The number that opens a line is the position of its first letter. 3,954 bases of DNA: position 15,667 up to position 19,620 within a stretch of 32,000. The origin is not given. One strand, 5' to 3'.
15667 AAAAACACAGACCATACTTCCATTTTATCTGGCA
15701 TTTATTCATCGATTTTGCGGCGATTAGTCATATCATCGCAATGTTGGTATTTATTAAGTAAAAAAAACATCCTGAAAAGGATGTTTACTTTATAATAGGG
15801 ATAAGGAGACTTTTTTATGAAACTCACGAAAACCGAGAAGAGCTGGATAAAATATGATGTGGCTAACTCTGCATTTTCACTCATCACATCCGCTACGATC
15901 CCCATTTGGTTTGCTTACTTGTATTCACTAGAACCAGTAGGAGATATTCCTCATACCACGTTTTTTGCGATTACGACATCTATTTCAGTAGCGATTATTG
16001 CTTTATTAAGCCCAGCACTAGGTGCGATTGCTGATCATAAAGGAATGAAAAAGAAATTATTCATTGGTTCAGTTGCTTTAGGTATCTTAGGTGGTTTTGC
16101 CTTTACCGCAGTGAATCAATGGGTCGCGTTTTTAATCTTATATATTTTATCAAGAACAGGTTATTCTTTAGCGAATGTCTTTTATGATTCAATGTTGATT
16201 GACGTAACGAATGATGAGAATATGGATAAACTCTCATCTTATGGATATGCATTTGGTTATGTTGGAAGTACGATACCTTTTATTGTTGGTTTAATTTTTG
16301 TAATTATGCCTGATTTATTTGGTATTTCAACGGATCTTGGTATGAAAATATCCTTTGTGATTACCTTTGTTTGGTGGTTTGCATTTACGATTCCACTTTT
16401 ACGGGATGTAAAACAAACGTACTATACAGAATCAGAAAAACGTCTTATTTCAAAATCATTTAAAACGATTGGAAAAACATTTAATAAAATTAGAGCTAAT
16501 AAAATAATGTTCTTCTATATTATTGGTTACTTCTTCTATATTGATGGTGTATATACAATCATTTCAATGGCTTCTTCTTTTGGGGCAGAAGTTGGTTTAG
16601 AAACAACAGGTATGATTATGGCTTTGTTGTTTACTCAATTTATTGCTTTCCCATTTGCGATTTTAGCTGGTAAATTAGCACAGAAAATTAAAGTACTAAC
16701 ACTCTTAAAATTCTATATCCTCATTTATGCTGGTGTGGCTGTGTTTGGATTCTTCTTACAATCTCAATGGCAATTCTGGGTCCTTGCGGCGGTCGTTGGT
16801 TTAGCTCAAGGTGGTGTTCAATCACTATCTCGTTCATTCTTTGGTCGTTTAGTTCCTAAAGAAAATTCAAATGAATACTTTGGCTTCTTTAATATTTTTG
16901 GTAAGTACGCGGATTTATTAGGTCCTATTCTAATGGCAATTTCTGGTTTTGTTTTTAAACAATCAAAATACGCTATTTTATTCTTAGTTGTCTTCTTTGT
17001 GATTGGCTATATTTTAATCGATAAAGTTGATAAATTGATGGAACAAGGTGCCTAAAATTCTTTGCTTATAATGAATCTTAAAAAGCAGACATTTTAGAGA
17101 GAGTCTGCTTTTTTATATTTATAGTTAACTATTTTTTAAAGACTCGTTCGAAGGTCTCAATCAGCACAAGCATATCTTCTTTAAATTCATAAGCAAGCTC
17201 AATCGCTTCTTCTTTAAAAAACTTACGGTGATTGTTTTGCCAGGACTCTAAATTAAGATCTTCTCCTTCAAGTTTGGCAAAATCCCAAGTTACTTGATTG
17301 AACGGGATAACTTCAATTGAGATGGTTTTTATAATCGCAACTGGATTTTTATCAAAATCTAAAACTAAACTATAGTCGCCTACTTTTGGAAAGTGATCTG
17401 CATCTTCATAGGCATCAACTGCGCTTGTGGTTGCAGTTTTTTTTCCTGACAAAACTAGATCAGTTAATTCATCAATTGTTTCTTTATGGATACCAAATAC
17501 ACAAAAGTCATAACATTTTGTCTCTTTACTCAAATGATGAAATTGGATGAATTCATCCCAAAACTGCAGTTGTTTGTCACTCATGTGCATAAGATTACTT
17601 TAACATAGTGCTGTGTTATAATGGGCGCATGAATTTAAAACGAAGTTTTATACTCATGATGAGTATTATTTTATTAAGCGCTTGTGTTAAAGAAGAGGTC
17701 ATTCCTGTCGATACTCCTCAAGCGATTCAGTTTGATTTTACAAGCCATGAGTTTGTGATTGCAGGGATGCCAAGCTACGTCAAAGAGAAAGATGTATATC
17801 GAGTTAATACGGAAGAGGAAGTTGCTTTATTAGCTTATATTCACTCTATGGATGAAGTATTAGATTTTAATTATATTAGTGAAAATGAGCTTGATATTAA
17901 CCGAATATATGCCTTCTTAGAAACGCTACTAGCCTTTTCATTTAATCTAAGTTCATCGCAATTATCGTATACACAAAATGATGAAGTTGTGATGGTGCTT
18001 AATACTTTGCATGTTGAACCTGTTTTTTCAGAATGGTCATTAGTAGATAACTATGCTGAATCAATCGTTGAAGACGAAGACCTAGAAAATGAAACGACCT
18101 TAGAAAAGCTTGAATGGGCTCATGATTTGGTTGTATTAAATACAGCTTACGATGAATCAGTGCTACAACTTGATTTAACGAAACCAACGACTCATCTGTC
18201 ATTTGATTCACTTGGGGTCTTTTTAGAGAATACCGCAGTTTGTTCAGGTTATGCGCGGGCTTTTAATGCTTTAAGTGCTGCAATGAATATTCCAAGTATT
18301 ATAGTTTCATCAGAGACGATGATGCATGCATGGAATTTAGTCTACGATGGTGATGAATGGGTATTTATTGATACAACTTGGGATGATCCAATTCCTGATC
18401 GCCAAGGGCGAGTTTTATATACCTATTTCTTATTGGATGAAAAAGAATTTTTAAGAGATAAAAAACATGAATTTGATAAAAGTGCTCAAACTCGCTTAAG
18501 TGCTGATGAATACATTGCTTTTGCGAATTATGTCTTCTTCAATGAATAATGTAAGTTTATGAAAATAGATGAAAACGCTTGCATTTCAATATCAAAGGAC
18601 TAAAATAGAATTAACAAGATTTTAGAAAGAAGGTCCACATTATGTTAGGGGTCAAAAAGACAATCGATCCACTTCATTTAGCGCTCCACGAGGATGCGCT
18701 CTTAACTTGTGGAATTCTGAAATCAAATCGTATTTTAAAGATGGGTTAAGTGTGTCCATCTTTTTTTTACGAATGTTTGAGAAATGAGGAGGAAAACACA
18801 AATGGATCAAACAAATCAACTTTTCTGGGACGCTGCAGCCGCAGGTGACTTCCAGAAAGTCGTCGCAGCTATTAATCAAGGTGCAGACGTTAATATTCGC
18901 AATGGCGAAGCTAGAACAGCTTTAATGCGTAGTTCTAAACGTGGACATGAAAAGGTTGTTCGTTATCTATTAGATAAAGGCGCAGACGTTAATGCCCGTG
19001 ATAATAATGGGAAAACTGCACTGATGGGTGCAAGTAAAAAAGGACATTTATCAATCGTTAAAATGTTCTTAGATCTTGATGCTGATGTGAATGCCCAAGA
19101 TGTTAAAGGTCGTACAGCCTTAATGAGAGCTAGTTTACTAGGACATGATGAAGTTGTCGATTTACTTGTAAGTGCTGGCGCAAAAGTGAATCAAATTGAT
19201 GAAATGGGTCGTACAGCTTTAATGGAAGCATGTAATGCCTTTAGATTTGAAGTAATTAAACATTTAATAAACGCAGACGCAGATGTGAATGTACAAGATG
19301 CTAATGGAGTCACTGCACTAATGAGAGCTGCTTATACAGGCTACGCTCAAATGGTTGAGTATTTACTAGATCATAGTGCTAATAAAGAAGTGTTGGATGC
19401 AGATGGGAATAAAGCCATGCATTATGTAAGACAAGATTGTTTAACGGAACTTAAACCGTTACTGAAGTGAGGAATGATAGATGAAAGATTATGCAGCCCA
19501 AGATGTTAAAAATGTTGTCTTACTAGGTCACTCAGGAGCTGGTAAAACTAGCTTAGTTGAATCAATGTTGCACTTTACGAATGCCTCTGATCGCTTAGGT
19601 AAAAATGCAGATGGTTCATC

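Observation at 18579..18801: Leader peptide whose stop codon sits inside an intrinsic terminator, directly upstream of the ankyrin/EF-G2 pair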

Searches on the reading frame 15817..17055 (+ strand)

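Call 8: search_protein_families(library=pfam, proteins=[window:15817-17055:+])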
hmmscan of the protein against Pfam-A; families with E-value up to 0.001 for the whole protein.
window:15817-17055:+ (412 aa): 2 families
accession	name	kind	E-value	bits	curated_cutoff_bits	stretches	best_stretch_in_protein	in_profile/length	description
PF11700.14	ATG22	-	2.7e-52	178.5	24.1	1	42-405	65-473/482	Vacuole effluxer Atg22 like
PF07690.21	MFS_1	-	1e-20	74.4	33.4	1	47-370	31-347/347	Major Facilitator Superfamily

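Call 9: search_protein_families(library=ncbifam, proteins=[window:15817-17055:+])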
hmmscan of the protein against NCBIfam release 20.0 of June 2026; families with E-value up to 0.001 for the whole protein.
window:15817-17055:+ (412 aa): 4 families
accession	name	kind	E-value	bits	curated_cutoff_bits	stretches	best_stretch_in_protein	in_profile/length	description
TIGR00895.1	2A0115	subfamily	1.2e-06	27.7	418.55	1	215-374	236-395/398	aromatic acid/H+ symport family MFS transporter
TIGR00899.1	2A0120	subfamily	4.5e-05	22.7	522.3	1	58-396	43-363/375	sugar efflux transporter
TIGR00880.1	2_A_01_02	superfamily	4.7e-05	23.5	131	1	62-158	12-107/141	multidrug resistance protein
NF000095.1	tet_MFS_OtrB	exception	0.00064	18.4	999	0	263-392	66-191/563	oxytetracycline resistance efflux MFS transporter OtrB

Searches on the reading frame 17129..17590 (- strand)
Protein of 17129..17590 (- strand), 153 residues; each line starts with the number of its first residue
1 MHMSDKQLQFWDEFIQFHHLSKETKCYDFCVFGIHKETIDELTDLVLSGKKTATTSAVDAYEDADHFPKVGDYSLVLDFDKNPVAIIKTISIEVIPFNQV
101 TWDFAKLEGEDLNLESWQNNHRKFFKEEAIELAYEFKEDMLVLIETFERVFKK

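Call 8: search_protein_families(library=pfam, proteins=[window:17129-17590:-])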
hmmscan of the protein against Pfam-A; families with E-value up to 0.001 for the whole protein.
window:17129-17590:- (153 aa): 1 family
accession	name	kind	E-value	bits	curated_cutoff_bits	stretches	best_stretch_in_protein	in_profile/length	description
PF04266.20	ASCH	-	1.9e-21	77.1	21.2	1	40-150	5-102/103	ASCH domain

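Call 9: search_protein_families(library=ncbifam, proteins=[window:17129-17590:-])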
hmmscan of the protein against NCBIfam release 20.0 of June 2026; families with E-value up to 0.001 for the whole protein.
window:17129-17590:- (153 aa): 0 families

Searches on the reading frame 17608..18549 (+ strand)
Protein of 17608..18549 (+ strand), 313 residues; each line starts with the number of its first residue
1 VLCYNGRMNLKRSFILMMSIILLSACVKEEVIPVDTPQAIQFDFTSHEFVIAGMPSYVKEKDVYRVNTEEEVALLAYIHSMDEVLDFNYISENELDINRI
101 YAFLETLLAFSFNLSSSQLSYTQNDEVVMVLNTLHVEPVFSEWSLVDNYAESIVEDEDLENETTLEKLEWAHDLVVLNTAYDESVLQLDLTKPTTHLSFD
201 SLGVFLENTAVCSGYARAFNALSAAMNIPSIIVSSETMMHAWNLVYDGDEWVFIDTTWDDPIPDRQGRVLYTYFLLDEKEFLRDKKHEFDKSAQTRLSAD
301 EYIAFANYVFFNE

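Call 8: search_protein_families(library=pfam, proteins=[window:17608-18549:+])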
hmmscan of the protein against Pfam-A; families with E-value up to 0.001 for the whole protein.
window:17608-18549:+ (313 aa): 1 family
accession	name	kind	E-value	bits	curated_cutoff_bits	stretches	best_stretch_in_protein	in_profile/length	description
PF01841.26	Transglut_core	-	9.3e-06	26.3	23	1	163-255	13-107/108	Transglutaminase-like superfamily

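Call 9: search_protein_families(library=ncbifam, proteins=[window:17608-18549:+])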
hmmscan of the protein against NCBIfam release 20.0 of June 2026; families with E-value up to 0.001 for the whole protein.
window:17608-18549:+ (313 aa): 1 family
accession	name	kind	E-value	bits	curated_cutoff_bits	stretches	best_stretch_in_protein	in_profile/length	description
NF045980.1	MAG6410_fam_LP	equivalog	8.2e-22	77.3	450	1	128-295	133-297/622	MAG6410 family transglutaminase-related lipoprotein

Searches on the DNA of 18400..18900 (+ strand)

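Call 4: search_rna_families(source=window, start=18400, end=18900, threshold=evalue, max_evalue=10, show_alignments=3)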
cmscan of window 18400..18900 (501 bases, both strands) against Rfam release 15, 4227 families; matches with E-value up to 10: 8.
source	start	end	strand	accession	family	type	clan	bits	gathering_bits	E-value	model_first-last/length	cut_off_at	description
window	18456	18530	+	RF00101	SraC_RyeA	Gene; sRNA;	CL00105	16.3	37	2.6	1-145/145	no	SraC/RyeA RNA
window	18759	18792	+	RF04163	mir-8364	Gene; miRNA;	-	16.2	67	4.6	1-61/61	no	mir-8364 microRNA precursor family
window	18517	18578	+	RF01153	sn3060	Gene; snRNA; snoRNA; CD-box;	-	15.5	45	2.6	1-67/67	no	Small nucleolar RNA sn3060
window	18728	18772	+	RF00668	mir-302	Gene; miRNA;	CL00096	15.5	55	5.6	1-68/68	no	mir-302 microRNA precursor family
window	18435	18541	+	RF00311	snoZ188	Gene; snRNA; snoRNA; CD-box;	-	14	50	5.7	1-123/123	no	Small nucleolar RNA Z188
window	18651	18773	+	RF00558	L20_leader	Cis-reg; leader;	-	13.9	58.7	6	1-127/127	no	Ribosomal protein L20 leader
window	18430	18508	+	RF01306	sR52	Gene; snRNA; snoRNA; CD-box;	-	12.1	50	6.1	1-60/60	no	Small nucleolar RNA sR52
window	18647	18767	+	RF02453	ncr952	Gene; sRNA;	-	11.8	100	4.9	1-143/143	no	Bacillus sRNA ncr952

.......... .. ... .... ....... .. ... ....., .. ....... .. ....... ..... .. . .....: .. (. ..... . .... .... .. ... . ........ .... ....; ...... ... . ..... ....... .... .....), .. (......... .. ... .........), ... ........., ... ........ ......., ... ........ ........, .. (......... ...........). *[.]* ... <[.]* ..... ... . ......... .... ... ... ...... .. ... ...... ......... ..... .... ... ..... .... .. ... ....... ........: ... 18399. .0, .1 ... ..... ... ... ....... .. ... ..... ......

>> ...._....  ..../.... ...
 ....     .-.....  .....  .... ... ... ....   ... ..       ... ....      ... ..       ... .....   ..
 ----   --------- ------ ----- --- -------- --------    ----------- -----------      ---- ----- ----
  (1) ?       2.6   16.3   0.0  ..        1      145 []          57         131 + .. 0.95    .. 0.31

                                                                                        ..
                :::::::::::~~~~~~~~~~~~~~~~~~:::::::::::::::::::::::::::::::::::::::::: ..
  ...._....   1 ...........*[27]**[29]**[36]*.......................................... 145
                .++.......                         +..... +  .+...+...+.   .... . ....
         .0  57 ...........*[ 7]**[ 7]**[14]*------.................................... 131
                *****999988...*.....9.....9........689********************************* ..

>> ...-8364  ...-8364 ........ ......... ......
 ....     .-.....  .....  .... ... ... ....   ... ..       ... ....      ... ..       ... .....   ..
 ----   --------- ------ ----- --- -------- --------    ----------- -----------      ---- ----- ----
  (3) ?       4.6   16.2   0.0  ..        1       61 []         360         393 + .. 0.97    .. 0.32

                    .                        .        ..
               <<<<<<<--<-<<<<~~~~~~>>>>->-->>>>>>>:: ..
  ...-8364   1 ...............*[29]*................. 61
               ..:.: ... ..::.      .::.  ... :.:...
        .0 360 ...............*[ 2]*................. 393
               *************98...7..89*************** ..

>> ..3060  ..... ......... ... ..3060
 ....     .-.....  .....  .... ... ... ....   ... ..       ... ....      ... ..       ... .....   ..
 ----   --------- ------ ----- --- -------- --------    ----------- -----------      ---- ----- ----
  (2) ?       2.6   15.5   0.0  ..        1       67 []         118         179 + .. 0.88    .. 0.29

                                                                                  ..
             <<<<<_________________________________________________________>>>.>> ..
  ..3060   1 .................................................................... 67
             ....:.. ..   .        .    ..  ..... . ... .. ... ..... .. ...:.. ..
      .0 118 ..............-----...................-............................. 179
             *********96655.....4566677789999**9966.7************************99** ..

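Call 57: search_dna_similar(query=window:18570-18801:+, collection=plasmids, mode=distant, max_rows=10)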
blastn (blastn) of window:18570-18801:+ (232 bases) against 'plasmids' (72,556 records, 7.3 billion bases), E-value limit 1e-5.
No match.

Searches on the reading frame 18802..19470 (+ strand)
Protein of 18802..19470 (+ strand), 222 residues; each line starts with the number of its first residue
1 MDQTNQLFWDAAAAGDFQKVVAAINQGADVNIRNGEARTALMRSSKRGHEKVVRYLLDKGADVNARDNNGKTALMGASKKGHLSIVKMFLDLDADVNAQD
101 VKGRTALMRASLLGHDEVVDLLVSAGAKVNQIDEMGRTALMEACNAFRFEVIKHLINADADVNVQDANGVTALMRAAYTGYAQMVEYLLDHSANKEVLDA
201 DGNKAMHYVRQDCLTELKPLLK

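Call 8: search_protein_families(library=pfam, proteins=[window:18802-19470:+])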
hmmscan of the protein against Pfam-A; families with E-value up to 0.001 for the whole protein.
window:18802-19470:+ (222 aa): 7 families
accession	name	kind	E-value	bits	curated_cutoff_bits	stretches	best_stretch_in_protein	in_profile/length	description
PF12796.13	Ank_2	-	1.6e-44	150.8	27.3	3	10-100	3-90/90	Ankyrin repeats (3 copies)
PF00023.36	Ank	-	2.9e-42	140.7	21.1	5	38-68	3-33/33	Ankyrin repeat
PF13637.12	Ank_4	-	2e-39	133.1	22.7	4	46-90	6-50/50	Ankyrin repeats (many copies)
PF13857.12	Ank_5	-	3.4e-31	107.4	27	3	155-208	1-55/56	Ankyrin repeats (many copies)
PF13606.12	Ank_3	-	2.3e-27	92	22.3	0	136-164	2-30/30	Ankyrin repeat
PF24521.3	Ank_KRIT1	-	4.3e-09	36.7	80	1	3-94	17-109/149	KRIT1 ankyrin-repeats domain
PF23745.1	ANK_LRRK2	-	1.8e-07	31.5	27.5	0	117-194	12-89/130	LRRK2 ANK repeat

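Call 9: search_protein_families(library=ncbifam, proteins=[window:18802-19470:+])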
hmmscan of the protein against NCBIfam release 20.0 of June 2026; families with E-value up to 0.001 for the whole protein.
window:18802-19470:+ (222 aa): 11 families
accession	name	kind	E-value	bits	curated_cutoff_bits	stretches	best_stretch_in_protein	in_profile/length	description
NF041931.2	MzaA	equivalog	8.2e-34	117.5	800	4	58-125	23-90/726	MZA anti-phage system associated sigma-70 family RNA polymerase sigma factor MzaA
NF043029.1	T4SS_AnkY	equivalog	2.2e-26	92.5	600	3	130-210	451-532/543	Dot/Icm T4SS effector AnkY/LegA9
NF043023.1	T4SS_AnkH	equivalog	5.5e-24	84.7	600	2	15-129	10-124/467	Dot/Icm T4SS effector AnkH/LegA3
NF043028.1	T4SS_AnkX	equivalog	4.1e-21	74.9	1400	2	12-160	556-709/938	Dot/Icm T4SS effector AnkN/AnkX/LegA8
NF043022.1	T4SS_AnkG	equivalog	1.5e-18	66.9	500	2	7-110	299-406/455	Dot/Icm T4SS effector AnkG/AnkZ/LegA7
NF043021.1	T4SS_AnkF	equivalog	1.3e-14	53.5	1000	1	73-129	588-645/917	Dot/Icm T4SS effector AnkF/LegA14/Ceg31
NF043024.1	T4SS_AnkI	equivalog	3.7e-12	45.8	550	0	98-166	236-314/439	Dot/Icm T4SS effector AnkI/LegAS4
NF043027.1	T4SS_AnkQ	equivalog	2.3e-11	43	700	2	79-143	340-404/496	Dot/Icm T4SS effector AnkQ/LegA10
NF038106.1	gamma_NF038106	equivalog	1.1e-07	32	50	0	49-75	48-74/93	PA4642 family protein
NF043019.1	T4SS_AnkC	equivalog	3.8e-06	26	450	1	55-166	112-232/459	Dot/Icm T4SS effector AnkC/LegA12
TIGR00870.1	trp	subfamily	0.00086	17.5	498.75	0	66-98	127-159/747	transient-receptor-potential calcium channel protein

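Call 46: find_related_loci(query=window:18802-19470:+, collection=metagenome_contigs, flank=1500)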
Query window:18802-19470:+ (222 aa) in metagenome_contigs; peptide patterns used: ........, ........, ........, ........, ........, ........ (x = any residue, [..] = any of these).
443 stretches matched a pattern; 355 encode a relative of the query (tblastn E <= 1e-3); the best 80 are kept; 80 distinct loci.
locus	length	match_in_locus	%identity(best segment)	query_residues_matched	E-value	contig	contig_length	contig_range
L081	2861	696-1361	79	1-222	2e-120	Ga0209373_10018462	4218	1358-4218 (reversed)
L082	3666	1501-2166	76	1-222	5e-116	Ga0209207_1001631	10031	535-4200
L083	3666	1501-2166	75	1-222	6e-116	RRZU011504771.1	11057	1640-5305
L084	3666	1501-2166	76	1-222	1e-115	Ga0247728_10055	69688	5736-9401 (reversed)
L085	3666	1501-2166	76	1-222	1e-115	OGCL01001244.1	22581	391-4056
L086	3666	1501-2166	74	1-222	4e-113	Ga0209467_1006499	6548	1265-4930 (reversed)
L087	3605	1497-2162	75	1-222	9e-115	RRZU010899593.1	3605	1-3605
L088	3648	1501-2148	72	1-216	1e-104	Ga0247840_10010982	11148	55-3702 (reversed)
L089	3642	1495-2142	72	1-216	1e-104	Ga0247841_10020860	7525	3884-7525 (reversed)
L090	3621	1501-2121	44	8-194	7e-43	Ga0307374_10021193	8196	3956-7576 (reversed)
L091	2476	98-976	43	10-206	8e-43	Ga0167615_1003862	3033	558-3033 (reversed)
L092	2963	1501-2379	44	3-221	2e-41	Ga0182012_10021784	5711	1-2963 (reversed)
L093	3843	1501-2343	42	10-222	2e-41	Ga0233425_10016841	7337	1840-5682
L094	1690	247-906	42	10-221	9e-42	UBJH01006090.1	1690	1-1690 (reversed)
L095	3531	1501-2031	54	5-222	2e-39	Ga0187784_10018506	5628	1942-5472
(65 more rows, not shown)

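Call 58: find_encoding_contigs(protein=window:18802-19470:+, flank=1000, max_places=4)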
Protein window:18802-19470:+ (222 aa): no gene with exactly this product is on record in the collection.
